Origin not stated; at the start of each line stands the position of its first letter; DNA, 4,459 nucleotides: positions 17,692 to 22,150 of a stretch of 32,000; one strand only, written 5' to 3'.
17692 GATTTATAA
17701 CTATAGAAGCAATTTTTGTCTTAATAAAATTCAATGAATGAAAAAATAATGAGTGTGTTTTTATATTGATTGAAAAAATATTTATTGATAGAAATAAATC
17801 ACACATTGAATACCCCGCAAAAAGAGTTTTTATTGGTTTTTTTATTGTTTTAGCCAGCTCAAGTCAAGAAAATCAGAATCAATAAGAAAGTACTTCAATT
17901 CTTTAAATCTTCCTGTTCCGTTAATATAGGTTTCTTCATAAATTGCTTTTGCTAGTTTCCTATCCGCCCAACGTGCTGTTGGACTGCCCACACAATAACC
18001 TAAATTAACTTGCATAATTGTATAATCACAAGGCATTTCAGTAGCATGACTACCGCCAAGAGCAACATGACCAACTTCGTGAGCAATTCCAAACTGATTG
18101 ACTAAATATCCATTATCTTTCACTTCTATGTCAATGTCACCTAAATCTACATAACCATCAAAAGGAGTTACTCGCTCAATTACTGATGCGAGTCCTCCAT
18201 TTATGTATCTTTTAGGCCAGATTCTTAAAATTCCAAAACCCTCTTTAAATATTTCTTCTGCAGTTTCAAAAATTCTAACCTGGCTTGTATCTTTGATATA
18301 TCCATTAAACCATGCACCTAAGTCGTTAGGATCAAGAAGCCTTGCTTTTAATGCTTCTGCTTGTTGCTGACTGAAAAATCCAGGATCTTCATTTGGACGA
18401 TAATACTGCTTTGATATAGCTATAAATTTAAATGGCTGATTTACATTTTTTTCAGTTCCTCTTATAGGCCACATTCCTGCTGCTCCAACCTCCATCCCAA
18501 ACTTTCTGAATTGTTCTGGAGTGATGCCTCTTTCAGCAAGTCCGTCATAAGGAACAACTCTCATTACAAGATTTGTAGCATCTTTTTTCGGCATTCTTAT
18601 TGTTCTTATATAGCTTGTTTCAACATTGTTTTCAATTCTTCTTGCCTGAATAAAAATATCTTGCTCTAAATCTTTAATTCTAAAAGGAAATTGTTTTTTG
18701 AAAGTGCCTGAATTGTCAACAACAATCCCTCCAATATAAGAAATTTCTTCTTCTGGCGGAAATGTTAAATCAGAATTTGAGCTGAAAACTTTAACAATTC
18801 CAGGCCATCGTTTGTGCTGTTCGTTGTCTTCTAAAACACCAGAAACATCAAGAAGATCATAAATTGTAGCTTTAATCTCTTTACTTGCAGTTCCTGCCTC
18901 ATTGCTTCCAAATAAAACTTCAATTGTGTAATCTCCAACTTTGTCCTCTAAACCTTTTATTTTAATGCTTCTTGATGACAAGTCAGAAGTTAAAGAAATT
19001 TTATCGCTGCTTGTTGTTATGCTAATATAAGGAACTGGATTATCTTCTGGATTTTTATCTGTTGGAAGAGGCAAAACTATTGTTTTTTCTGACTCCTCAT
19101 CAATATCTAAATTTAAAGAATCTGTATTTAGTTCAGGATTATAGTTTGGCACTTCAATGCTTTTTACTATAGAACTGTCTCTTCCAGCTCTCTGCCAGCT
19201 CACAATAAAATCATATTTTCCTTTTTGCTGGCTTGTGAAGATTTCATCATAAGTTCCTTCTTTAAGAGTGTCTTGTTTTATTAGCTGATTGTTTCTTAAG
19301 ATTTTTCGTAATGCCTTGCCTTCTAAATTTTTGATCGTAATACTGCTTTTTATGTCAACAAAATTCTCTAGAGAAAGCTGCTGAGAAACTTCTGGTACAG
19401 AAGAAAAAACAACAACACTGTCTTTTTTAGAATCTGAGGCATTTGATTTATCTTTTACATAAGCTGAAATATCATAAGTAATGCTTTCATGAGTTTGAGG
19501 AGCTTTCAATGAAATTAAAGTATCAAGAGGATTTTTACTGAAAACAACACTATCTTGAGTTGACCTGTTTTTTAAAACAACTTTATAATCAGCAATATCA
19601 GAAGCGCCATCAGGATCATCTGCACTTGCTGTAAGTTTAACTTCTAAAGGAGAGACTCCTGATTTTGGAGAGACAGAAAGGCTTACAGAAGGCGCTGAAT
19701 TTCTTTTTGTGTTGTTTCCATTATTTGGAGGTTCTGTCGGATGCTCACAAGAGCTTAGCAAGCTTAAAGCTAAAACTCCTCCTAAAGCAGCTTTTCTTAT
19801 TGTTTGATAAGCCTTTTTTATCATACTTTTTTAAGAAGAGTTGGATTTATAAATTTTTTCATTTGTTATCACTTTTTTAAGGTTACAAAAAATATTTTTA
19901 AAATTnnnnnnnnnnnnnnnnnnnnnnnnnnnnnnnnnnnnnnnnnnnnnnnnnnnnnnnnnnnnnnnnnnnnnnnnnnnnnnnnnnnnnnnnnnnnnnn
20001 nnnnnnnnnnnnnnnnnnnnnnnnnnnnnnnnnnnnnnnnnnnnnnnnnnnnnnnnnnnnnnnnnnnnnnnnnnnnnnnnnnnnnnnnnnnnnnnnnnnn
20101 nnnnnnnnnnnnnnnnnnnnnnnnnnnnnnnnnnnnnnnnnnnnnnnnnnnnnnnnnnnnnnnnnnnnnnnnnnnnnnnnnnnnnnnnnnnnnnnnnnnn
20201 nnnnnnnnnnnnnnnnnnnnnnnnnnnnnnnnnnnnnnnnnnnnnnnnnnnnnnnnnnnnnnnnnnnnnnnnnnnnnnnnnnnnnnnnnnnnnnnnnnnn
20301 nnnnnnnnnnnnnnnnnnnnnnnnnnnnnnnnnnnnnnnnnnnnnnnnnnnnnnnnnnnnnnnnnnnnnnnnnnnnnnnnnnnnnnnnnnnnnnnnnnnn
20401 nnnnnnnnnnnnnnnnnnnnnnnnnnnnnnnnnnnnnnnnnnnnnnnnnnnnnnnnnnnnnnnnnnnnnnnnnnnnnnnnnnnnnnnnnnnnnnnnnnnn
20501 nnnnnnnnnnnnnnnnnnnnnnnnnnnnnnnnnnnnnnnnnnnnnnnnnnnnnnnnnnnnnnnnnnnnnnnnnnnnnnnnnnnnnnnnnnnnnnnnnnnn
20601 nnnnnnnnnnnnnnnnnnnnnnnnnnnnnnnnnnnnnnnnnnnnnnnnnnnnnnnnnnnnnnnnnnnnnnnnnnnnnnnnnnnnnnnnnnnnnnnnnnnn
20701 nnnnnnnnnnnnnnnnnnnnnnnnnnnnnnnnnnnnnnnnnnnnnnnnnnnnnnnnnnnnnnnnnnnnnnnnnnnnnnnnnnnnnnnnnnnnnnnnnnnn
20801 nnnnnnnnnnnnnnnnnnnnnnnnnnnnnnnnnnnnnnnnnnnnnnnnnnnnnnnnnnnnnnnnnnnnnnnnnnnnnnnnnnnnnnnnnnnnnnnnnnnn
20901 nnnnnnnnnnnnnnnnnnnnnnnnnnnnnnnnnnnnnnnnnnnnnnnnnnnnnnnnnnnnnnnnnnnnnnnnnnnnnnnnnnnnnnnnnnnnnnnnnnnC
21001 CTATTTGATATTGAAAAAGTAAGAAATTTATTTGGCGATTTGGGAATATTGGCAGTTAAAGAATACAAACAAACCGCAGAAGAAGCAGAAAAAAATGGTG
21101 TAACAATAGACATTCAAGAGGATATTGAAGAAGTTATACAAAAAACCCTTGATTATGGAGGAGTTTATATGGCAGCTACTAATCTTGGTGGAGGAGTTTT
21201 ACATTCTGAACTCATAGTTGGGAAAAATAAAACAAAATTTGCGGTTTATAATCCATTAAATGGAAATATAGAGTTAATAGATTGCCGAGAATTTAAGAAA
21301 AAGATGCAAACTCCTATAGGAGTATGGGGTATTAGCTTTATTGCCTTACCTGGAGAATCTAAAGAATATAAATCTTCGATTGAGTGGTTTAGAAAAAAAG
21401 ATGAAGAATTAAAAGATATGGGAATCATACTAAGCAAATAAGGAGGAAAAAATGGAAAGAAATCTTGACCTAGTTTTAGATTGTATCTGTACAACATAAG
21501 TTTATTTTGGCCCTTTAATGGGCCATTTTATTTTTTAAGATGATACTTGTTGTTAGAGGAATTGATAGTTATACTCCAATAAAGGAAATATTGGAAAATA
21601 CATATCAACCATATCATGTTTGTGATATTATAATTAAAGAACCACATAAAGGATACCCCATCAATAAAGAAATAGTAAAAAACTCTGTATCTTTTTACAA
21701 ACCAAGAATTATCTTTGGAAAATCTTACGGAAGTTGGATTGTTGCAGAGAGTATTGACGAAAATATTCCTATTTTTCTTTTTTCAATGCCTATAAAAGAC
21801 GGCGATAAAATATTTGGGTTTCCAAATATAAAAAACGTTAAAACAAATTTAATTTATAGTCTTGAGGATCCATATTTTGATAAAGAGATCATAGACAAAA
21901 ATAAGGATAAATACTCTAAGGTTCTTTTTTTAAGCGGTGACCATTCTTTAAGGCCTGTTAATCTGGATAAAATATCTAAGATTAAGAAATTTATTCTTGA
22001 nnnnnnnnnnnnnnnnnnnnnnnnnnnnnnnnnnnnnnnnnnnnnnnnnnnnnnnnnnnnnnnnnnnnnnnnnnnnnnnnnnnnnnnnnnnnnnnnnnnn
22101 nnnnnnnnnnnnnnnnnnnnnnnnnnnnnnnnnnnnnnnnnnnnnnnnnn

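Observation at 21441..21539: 15-aa sORF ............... with perfect SD and downstream hairpin plus T-run, in the 98-nt gap before the YcaO gene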

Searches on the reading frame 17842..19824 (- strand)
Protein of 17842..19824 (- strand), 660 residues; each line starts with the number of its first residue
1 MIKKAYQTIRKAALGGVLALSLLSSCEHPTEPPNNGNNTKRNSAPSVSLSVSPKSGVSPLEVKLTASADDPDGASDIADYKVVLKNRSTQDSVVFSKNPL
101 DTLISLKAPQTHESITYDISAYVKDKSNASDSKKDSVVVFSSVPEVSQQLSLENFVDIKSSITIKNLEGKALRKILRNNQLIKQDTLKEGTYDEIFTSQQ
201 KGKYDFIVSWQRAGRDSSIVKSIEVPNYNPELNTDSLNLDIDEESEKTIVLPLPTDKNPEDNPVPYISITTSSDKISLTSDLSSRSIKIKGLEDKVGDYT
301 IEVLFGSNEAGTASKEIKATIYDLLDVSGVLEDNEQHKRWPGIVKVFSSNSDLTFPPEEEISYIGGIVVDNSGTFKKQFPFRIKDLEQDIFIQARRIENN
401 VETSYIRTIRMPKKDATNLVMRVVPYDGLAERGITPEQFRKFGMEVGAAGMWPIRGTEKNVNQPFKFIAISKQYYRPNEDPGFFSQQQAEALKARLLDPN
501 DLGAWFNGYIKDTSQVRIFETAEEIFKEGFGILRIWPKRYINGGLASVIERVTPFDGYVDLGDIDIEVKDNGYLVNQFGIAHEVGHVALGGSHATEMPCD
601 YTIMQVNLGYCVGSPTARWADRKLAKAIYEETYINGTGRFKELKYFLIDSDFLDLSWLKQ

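Call 5: search_protein_families(library=pfam, proteins=[window:17842-19824:-], max_evalue=0.01)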
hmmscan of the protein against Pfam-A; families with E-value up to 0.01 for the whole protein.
window:17842-19824:- (660 aa): 0 families

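Call 6: search_protein_families(library=ncbifam, proteins=[window:17842-19824:-], max_evalue=0.01)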
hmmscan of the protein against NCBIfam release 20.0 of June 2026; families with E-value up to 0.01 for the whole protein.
window:17842-19824:- (660 aa): 0 families

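Call 90: search_protein_families(library=padloc, proteins=[window:17842-19824:-], max_evalue=0.01)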
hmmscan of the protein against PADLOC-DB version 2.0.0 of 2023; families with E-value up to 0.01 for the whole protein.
window:17842-19824:- (660 aa): 0 families
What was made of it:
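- Tried and rejected: PADLOC found nothing for the three proteins (call 90).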

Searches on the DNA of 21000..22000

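Call 84: search_rna_families(source=window, start=21000, end=22000, threshold=evalue, max_evalue=1)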
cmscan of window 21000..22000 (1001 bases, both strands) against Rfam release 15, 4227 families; matches with E-value up to 1: 0.
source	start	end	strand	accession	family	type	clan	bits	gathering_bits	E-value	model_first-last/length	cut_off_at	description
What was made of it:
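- There is no Rfam match (call 84).
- Tried and rejected: Rfam found nothing in 21000-22000 (call 84).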
